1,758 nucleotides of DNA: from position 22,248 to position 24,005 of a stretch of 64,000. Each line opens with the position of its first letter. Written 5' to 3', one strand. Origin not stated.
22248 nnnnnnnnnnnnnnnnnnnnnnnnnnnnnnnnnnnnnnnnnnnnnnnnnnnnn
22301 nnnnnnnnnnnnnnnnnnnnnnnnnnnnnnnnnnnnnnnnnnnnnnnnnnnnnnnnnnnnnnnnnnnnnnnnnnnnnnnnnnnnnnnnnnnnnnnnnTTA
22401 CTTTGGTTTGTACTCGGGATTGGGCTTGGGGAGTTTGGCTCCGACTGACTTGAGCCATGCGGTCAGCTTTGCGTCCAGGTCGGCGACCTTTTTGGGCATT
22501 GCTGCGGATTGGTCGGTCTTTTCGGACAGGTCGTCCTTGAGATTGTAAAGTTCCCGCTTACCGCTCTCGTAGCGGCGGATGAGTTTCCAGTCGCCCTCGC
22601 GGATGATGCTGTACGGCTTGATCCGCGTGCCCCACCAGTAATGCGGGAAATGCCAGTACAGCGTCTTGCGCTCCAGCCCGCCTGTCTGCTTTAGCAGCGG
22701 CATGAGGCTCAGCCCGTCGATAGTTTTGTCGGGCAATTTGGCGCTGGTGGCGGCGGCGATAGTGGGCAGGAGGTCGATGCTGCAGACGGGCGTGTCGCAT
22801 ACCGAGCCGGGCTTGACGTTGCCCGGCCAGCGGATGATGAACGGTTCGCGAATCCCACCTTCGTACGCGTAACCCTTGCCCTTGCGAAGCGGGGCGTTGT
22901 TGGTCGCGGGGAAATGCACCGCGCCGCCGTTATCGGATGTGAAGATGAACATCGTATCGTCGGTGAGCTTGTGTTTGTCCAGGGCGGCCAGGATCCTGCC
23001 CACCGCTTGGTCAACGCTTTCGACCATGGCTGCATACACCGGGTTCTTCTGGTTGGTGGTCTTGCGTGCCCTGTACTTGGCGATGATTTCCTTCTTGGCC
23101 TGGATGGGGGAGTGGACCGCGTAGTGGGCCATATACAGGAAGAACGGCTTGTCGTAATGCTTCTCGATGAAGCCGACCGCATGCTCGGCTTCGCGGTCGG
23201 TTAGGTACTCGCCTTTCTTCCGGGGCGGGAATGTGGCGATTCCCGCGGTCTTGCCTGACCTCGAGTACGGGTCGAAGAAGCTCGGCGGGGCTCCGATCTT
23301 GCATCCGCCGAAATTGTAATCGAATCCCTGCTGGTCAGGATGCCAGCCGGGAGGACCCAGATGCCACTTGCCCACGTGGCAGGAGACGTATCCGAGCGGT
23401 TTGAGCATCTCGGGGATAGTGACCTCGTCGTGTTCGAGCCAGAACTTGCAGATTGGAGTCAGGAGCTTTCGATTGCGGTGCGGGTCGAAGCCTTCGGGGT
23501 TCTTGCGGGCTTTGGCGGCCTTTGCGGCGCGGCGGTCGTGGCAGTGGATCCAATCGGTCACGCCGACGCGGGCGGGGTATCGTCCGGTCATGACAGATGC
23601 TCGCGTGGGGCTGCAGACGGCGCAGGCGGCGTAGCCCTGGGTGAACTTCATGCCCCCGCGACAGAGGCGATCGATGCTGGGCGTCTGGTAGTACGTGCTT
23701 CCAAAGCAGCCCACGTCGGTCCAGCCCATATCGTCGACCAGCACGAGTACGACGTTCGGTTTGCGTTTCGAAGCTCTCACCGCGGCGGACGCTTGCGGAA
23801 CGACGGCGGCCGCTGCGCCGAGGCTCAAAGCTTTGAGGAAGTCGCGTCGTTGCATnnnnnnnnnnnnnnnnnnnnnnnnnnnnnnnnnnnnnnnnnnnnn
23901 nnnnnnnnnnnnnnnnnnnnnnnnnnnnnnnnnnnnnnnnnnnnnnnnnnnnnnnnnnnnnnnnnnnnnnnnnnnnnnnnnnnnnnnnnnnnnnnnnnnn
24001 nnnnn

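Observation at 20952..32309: PUL-like sulfated-fucan locus: two sulfatases divergent from a propeller/CXXCH - double GH29 - duplicated PD40 - FGE operon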

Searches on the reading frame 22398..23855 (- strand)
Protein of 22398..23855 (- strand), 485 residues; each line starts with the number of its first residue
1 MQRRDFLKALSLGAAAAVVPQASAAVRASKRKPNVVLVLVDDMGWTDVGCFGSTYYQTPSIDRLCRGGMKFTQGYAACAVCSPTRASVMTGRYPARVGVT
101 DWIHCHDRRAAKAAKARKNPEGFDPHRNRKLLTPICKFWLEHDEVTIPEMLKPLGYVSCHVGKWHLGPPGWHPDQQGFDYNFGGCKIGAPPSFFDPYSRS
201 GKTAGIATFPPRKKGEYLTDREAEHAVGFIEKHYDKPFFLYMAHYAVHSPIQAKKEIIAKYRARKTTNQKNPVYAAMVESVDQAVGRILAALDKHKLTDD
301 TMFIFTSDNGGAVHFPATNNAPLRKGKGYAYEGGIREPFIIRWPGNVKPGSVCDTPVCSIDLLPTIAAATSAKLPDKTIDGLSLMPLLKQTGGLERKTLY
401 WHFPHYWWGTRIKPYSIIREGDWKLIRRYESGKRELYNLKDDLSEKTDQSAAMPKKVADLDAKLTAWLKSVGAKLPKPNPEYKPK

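Call 5: search_protein_families(library=pfam, proteins=[window:22398-23855:-], max_evalue=0.01)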
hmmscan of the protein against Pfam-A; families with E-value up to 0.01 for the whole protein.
window:22398-23855:- (485 aa): 4 families
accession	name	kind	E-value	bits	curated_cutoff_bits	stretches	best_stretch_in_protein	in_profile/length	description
PF00884.28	Sulfatase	-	3e-59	201.2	25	1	33-370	1-299/301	Sulfatase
PF16347.10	SGSH_C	-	2.6e-18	67.1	29.3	1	327-467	8-147/154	N-sulphoglucosamine sulphohydrolase, C-terminal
PF01663.27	Phosphodiest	-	2.3e-12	47.6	23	1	35-311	1-221/342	Type I phosphodiesterase / nucleotide pyrophosphatase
PF10518.14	TAT_signal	-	0.00042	20.6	22.7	1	1-19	2-20/21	TAT (twin-arginine translocation) pathway signal sequence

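Call 9: search_protein_families(library=ncbifam, proteins=[window:22398-23855:-], max_evalue=0.001)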
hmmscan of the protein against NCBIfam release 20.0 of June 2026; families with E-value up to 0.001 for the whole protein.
window:22398-23855:- (485 aa): 7 families
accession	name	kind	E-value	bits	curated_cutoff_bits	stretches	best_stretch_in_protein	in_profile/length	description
NF010322.0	PRK13759.1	equivalog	6e-45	153.6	481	2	268-466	264-455/486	arylsulfatase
TIGR03417.1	chol_sulfatase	equivalog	3e-33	115.5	433.45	2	270-457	251-426/500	choline-sulfatase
NF045661.1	HdlasePehA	equivalog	2.9e-31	108.7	900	2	268-395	278-399/506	phosphoric/sulfuric ester hydrolase PehA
NF052527.1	Mn_arylsulf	exception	1.7e-18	66.8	850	2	257-466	248-450/479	manganese-dependent arylsulfatase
NF051873.1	AlkPhosPhoY32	equivalog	8.8e-06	24.5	1000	0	17-101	4-89/539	alkaline phosphatase PhoY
NF053595.1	LptchSynLtaSGpos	equivalog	0.00037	19.2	970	1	232-367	389-523/626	lipoteichoic acid synthase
TIGR01409.1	TAT_signal_seq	domain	0.00043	20.5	16.7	0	3-24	3-29/29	twin-arginine translocation signal domain-containing protein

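Call 39: search_solved_structures(query=window:22398-23855:-, max_evalue=1e-20)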
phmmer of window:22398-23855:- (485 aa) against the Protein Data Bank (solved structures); distinct sequences matched with E-value up to 1e-20: 56.
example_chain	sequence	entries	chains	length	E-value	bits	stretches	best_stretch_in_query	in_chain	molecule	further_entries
9fo1_A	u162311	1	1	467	1.3e-136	459.4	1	31-484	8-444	k-carrageenan sulfatase S1_16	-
6ust_A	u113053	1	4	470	8.5e-103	347.8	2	32-266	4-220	N-acetylgalactosamine 6-sulfate sulfatase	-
7stt_A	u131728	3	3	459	6.1e-91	308.7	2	265-477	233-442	N-acetylgalactosamine-6-sulfatase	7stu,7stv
6uss_A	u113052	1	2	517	5.9e-87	295.6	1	13-478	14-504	Sulfatase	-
7oza_AAA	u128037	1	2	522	4.7e-80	272.8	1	15-480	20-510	Putative secreted sulfatase ydeN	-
6prm_A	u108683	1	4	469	1.2e-76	261.6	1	30-467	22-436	exo-4S-kappa carrageenan S1 sulfatase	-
6psm_A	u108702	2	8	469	2e-75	257.6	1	30-467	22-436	exo-4S-kappa carrageenan S1 sulfatase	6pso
9s8f_A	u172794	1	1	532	8.4e-68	232.4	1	28-477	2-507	Sulfatase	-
6bia_A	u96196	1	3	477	1.5e-67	231.5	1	145-467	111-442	Sulfatase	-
9hh3_A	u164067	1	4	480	1.4e-66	228.3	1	143-471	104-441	Sulfatase, family S1-19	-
9hh2_A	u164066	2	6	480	2.3e-65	224.4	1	143-471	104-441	Sulfatase, family S1-19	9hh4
6b0k_A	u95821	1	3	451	3e-64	220.7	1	144-467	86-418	Iota-carrageenan sulfatase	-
6b0j_A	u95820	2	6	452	3e-64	220.7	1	144-467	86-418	Iota-carrageenan sulfatase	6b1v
7oz9_AAA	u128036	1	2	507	8e-59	202.8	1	18-477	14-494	N-acetylgalactosamine-6-sulfatase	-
7ana_AAA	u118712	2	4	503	5e-53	183.7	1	17-457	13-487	N-acetylgalactosamine-6-sulfatase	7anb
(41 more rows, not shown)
